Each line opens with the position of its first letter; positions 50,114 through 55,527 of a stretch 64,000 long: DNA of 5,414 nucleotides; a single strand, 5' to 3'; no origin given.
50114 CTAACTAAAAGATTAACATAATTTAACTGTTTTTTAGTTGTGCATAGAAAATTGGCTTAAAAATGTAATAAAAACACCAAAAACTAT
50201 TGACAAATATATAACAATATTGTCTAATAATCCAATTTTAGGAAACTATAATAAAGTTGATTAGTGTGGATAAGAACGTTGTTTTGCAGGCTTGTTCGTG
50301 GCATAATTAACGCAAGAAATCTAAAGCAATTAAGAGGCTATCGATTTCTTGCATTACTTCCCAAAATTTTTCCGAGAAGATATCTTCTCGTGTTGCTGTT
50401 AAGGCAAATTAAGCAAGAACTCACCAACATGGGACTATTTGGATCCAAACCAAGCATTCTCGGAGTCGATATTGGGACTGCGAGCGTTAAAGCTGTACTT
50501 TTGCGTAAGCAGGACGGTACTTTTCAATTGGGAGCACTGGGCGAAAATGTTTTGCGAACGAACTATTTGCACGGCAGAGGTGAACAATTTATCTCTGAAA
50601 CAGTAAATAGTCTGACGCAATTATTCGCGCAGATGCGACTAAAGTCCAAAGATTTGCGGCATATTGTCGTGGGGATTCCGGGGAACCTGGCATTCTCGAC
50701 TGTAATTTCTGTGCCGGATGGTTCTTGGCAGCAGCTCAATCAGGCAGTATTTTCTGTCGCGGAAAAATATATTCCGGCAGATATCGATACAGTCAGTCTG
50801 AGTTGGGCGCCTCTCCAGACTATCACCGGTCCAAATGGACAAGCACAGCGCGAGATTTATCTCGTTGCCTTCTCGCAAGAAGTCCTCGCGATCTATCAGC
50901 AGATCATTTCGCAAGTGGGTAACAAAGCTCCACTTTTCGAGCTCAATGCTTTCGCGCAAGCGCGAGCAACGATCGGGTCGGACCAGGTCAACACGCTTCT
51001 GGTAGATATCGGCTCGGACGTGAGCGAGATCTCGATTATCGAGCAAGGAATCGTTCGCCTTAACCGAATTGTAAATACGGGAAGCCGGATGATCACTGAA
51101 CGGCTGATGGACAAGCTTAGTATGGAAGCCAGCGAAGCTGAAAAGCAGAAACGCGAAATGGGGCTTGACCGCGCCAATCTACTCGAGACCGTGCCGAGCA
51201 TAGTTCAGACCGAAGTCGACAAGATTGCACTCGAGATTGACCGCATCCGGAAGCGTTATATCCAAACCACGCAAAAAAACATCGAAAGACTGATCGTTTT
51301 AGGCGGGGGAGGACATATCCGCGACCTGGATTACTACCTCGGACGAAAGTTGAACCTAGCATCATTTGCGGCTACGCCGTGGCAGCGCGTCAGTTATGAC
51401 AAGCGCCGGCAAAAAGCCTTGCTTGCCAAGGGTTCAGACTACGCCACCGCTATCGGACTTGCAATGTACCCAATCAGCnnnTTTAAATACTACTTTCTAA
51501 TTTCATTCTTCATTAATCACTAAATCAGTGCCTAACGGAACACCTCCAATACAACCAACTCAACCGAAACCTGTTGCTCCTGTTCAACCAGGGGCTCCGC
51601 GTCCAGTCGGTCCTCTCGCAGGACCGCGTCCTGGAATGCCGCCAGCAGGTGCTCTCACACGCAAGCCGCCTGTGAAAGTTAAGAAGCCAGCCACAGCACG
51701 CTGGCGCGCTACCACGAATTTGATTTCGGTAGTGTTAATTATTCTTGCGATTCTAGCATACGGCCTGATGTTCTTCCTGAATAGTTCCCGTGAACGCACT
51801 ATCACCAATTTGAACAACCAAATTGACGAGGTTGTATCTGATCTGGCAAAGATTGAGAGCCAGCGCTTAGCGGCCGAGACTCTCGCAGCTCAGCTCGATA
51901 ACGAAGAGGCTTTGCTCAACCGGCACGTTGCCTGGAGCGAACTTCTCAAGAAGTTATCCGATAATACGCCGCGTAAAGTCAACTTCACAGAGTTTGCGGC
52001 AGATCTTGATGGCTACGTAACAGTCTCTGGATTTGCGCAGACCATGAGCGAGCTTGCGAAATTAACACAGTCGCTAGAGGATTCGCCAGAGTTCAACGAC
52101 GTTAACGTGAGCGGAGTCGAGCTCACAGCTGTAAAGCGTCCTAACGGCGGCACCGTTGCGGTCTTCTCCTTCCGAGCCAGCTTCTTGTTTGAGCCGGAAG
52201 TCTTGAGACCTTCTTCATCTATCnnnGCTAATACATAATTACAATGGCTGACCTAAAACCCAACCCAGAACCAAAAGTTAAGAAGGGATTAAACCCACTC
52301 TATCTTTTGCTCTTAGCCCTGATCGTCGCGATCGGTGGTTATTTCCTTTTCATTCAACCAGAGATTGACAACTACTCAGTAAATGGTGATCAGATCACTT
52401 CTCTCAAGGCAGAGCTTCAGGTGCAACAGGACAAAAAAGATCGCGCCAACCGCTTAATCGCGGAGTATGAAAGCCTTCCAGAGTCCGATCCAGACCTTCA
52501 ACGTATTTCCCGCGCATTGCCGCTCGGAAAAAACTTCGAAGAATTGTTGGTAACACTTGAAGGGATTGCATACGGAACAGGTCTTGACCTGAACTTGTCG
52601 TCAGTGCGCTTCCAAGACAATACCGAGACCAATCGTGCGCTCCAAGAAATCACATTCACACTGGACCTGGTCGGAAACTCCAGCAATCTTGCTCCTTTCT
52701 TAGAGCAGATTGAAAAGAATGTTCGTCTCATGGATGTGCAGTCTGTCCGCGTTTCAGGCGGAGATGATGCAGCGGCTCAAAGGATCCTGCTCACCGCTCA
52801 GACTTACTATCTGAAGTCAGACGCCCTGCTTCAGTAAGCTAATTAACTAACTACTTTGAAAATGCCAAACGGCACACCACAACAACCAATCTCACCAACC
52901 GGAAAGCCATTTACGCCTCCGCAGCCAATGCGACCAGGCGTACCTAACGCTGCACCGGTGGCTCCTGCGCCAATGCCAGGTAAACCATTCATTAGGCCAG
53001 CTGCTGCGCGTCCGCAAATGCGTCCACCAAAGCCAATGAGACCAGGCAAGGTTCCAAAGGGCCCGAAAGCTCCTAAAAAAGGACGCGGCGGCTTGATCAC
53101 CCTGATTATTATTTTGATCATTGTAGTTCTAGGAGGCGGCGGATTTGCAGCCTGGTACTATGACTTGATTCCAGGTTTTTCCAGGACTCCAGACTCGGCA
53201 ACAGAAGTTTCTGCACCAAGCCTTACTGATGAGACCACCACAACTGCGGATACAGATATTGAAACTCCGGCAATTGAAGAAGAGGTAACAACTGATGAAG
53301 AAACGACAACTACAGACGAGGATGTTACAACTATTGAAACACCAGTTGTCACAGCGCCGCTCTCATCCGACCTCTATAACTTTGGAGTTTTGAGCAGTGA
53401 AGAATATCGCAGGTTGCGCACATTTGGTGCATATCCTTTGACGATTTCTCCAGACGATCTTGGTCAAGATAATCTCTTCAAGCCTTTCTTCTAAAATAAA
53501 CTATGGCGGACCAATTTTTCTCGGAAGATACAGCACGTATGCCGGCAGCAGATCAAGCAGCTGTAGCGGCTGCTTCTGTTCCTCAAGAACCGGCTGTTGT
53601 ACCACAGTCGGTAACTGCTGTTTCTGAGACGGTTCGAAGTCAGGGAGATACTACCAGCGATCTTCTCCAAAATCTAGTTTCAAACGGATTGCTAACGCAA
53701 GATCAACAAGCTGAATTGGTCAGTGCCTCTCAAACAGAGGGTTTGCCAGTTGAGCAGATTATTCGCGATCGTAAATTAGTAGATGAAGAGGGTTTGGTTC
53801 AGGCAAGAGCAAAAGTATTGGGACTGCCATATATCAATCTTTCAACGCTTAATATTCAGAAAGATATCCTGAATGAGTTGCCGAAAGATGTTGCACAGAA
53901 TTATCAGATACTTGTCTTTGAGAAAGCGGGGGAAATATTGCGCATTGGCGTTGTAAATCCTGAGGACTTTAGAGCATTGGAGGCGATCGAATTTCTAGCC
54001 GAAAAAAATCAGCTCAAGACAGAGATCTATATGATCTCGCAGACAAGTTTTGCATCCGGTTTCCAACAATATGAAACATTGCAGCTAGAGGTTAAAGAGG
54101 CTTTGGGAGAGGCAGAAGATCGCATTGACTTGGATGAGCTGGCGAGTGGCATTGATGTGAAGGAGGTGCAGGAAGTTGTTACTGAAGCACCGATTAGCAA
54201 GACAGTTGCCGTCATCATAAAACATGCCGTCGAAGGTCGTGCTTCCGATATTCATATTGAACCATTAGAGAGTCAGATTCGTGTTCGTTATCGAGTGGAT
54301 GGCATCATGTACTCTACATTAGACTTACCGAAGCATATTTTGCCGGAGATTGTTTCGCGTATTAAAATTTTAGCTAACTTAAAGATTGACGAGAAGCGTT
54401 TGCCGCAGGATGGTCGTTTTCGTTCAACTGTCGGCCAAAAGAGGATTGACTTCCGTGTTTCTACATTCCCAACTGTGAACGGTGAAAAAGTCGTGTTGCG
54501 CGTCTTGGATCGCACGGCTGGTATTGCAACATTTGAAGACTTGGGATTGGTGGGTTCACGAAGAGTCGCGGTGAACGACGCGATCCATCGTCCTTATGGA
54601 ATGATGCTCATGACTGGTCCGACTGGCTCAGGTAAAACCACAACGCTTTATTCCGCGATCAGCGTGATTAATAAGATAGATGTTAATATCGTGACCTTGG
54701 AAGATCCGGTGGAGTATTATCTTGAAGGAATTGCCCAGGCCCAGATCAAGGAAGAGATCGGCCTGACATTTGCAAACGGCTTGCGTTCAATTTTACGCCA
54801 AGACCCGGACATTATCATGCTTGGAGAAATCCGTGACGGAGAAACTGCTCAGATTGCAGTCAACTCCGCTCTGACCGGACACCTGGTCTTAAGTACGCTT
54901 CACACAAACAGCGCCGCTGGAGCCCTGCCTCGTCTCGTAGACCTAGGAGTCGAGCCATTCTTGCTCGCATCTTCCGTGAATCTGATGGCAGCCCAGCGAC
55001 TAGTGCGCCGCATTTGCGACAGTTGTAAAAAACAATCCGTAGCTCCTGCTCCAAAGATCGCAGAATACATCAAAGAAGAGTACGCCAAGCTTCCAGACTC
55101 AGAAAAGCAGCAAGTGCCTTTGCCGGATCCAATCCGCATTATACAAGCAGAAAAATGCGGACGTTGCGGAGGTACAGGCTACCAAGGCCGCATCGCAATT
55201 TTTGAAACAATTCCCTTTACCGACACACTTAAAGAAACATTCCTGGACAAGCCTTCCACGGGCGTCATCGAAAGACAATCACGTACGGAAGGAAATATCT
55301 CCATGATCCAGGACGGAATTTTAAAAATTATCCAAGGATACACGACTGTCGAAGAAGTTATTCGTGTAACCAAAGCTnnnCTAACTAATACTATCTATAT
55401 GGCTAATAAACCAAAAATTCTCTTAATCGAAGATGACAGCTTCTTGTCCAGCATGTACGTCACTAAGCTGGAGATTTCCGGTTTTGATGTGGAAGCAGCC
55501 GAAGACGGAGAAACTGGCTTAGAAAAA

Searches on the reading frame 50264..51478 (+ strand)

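Call 84: search_protein_families(library=pfam, proteins=[window:50264-51478:+], max_evalue=0.001)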
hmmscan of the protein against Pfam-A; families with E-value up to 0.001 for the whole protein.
window:50264-51478:+ (405 aa): 3 families
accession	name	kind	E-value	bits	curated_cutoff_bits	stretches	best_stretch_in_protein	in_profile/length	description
PF11104.14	PilM_2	-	2.1e-33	116.1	27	1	67-401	1-337/340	Type IV pilus assembly protein PilM;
PF14450.12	FtsA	-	2.1e-10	41.5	31.8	1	246-398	2-127/127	Cell division protein FtsA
PF01869.26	BcrAD_BadFG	-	0.00037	20.5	31.5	1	66-140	1-71/271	BadF/BadG/BcrA/BcrD ATPase family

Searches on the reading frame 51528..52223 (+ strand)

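Call 84: search_protein_families(library=pfam, proteins=[window:51528-52223:+], max_evalue=0.001)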
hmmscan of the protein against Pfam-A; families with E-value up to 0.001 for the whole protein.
window:51528-52223:+ (232 aa): 1 family
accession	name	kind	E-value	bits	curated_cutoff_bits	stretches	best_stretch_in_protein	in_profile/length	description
PF05137.18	PilN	-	5.2e-09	36.5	22.8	1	139-205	2-64/78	Fimbrial assembly protein (PilN)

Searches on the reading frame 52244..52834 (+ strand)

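Call 84: search_protein_families(library=pfam, proteins=[window:52244-52834:+], max_evalue=0.001)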
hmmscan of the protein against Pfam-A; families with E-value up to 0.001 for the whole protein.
window:52244-52834:+ (197 aa): 1 family
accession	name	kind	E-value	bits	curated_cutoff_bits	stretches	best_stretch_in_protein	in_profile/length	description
PF04350.18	PilO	-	9.6e-08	32.7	22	1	54-189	11-142/145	Pilus assembly protein, PilO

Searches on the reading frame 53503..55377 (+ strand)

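Call 84: search_protein_families(library=pfam, proteins=[window:53503-55377:+], max_evalue=0.001)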
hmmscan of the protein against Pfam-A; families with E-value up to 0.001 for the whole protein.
window:53503-55377:+ (625 aa): 2 families
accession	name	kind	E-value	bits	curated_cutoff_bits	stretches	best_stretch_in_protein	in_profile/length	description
PF00437.27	T2SSE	-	3.2e-128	427.9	24.9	1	227-621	4-370/370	Type II/IV secretion system protein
PF05157.20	MshEN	-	2.9e-13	50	23.1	1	106-192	1-85/90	MshEN domain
